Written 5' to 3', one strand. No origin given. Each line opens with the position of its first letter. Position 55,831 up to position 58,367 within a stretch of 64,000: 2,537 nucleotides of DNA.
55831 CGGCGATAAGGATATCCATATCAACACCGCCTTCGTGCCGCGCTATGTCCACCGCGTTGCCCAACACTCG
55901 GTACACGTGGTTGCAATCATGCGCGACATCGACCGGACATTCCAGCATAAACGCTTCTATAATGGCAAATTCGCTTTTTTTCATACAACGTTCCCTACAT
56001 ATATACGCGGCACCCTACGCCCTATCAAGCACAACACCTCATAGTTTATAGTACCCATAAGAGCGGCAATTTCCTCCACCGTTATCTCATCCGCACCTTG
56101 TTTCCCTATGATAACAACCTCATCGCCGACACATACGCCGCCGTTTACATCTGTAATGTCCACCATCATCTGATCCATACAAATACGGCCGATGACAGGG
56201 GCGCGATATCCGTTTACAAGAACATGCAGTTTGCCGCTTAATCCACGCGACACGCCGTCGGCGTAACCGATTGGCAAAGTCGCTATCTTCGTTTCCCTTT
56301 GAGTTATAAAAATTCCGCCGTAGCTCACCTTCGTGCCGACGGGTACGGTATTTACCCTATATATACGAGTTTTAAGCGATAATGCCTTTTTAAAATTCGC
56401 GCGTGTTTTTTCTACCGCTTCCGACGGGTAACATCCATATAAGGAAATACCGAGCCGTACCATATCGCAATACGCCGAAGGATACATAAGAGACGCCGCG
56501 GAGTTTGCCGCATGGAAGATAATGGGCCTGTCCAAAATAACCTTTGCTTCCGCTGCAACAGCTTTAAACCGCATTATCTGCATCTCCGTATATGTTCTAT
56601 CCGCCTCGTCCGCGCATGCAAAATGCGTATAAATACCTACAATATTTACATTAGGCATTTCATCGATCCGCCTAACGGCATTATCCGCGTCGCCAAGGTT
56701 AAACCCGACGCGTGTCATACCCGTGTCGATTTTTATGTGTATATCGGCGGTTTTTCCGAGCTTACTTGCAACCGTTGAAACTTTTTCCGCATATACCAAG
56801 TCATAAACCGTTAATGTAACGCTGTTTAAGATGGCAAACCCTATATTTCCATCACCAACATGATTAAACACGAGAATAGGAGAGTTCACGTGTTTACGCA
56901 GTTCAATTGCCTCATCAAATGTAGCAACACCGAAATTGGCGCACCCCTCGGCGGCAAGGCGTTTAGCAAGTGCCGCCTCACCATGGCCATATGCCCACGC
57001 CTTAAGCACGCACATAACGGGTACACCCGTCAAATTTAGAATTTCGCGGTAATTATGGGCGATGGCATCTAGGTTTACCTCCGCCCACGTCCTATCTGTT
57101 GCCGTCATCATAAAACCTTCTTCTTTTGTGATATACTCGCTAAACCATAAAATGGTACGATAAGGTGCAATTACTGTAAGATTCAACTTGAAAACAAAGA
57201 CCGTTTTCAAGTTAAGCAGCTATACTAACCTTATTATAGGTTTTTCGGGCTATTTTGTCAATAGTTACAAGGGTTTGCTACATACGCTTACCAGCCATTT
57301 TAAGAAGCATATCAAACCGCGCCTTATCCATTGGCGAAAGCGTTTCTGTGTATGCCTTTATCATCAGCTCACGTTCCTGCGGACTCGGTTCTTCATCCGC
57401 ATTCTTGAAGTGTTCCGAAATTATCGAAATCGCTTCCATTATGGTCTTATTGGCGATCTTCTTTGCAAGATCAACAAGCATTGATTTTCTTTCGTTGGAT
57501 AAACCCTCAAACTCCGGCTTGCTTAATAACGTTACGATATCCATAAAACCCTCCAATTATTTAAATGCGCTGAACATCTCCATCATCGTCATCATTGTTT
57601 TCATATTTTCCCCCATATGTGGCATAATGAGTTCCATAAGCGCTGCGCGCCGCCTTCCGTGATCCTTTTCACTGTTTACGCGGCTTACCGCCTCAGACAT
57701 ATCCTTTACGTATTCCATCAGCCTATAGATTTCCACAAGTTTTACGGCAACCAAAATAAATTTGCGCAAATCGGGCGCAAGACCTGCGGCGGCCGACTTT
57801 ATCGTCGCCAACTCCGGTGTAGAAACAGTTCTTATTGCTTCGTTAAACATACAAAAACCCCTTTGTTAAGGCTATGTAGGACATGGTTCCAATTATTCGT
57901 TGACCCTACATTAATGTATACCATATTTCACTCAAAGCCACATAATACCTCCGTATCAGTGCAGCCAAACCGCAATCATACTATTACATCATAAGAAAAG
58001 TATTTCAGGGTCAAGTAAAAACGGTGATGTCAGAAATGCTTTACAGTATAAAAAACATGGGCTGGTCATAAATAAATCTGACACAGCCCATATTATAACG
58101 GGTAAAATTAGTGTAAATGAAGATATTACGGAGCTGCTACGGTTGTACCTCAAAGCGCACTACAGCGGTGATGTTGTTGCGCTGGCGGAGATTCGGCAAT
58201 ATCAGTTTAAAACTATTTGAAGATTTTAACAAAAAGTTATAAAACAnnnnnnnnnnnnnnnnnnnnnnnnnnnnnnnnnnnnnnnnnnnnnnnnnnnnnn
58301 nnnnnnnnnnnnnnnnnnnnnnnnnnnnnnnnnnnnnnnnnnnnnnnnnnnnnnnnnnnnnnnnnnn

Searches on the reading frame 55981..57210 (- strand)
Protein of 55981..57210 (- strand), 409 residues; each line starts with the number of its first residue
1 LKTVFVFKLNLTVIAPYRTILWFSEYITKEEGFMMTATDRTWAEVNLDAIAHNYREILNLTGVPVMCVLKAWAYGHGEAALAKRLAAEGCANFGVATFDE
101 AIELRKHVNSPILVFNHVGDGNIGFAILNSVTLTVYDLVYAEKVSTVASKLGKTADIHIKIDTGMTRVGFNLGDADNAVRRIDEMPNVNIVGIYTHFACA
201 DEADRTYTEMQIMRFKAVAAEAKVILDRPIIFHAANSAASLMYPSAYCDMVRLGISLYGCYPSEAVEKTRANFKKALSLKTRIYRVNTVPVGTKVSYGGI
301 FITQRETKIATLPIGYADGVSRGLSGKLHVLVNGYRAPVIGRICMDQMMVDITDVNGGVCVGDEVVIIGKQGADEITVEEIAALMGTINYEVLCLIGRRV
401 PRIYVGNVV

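Call 16: search_protein_families(library=pfam, proteins=[window:55981-57210:-], max_evalue=0.00001)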
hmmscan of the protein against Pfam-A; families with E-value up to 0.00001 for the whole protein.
window:55981-57210:- (409 aa): 2 families
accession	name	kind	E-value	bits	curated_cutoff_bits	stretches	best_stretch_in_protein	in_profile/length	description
PF01168.26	Ala_racemase_N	-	1.1e-65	221.9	24.1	1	45-262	1-220/220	Alanine racemase, N-terminal domain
PF00842.27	Ala_racemase_C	-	3e-49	166.3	25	1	276-404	1-127/127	Alanine racemase, C-terminal domain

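Call 44: find_related_loci(query=window:55981-57108:-, collection=metagenome_contigs, flank=7000)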
Query window:55981-57108:- (375 aa) in metagenome_contigs; peptide patterns used: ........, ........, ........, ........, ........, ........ (x = any residue, [..] = any of these).
514 stretches matched a pattern; 475 encode a relative of the query (tblastn E <= 1e-3); the best 80 are kept; 80 distinct loci.
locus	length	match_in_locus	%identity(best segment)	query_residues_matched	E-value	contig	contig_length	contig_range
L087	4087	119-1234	49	6-373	4e-107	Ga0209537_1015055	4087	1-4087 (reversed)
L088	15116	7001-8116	49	6-373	4e-106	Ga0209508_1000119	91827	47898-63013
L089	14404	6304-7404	44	8-371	3e-98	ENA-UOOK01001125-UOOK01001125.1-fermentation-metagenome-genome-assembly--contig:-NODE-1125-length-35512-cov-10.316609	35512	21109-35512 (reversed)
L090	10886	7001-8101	44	8-371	4e-97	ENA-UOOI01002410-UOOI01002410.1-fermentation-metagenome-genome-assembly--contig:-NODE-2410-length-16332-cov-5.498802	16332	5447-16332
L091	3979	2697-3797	45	10-373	3e-97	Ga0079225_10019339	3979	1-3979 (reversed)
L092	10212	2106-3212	42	8-373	8e-95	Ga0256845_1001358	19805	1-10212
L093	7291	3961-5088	44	3-373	1e-93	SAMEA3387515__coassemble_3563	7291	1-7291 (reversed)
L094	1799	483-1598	44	1-371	2e-99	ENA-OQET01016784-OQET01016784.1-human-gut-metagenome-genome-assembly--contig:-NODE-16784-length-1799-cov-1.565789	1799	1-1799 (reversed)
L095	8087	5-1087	43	18-373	2e-88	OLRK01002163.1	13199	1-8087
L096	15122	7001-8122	42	1-370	4e-88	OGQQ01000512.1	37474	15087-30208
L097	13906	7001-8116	43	5-373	4e-88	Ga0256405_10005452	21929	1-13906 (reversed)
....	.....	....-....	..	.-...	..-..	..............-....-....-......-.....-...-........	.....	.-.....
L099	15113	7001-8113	43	5-371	1e-87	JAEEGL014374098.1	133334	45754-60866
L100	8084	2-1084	45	18-373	2e-87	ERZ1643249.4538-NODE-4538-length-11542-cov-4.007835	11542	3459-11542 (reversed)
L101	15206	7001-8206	41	6-371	1e-86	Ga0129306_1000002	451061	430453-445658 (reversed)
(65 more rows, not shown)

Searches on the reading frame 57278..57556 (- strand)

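Call 3: search_protein_families(library=pfam, proteins=[window:57278-57556:-], max_evalue=0.1)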
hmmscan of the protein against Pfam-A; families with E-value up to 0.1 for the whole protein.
window:57278-57556:- (92 aa): 1 family
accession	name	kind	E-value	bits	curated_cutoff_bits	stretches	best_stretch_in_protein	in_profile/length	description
PF11567.13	PfUIS3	-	0.046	14.5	25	1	3-29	26-52/101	Plasmodium falciparum UIS3 membrane protein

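Call 4: search_protein_families(library=padloc, proteins=[window:57278-57556:-], max_evalue=0.1)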
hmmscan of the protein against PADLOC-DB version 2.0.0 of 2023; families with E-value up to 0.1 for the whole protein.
window:57278-57556:- (92 aa): 0 families

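Call 5: search_protein_families(library=ncbifam, proteins=[window:57278-57556:-], max_evalue=0.1)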
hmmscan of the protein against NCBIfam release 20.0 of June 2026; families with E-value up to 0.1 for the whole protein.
window:57278-57556:- (92 aa): 0 families

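Call 45: search_protein_families(library=phrogs, proteins=[window:57278-57556:-], max_evalue=0.01)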
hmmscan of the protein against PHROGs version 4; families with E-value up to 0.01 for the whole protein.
window:57278-57556:- (92 aa): 0 families

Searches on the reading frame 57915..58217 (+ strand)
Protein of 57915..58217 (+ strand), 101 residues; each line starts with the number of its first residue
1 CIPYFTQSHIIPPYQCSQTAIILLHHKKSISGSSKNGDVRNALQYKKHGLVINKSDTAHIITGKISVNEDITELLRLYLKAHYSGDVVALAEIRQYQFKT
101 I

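Call 45: search_protein_families(library=phrogs, proteins=[window:57915-58217:+], max_evalue=0.01)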
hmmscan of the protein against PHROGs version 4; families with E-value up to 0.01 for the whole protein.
window:57915-58217:+ (101 aa): 0 families

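Call 63: search_protein_families(library=pfam, proteins=[window:57915-58217:+], max_evalue=0.01)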
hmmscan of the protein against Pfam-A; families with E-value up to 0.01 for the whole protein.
window:57915-58217:+ (101 aa): 0 families
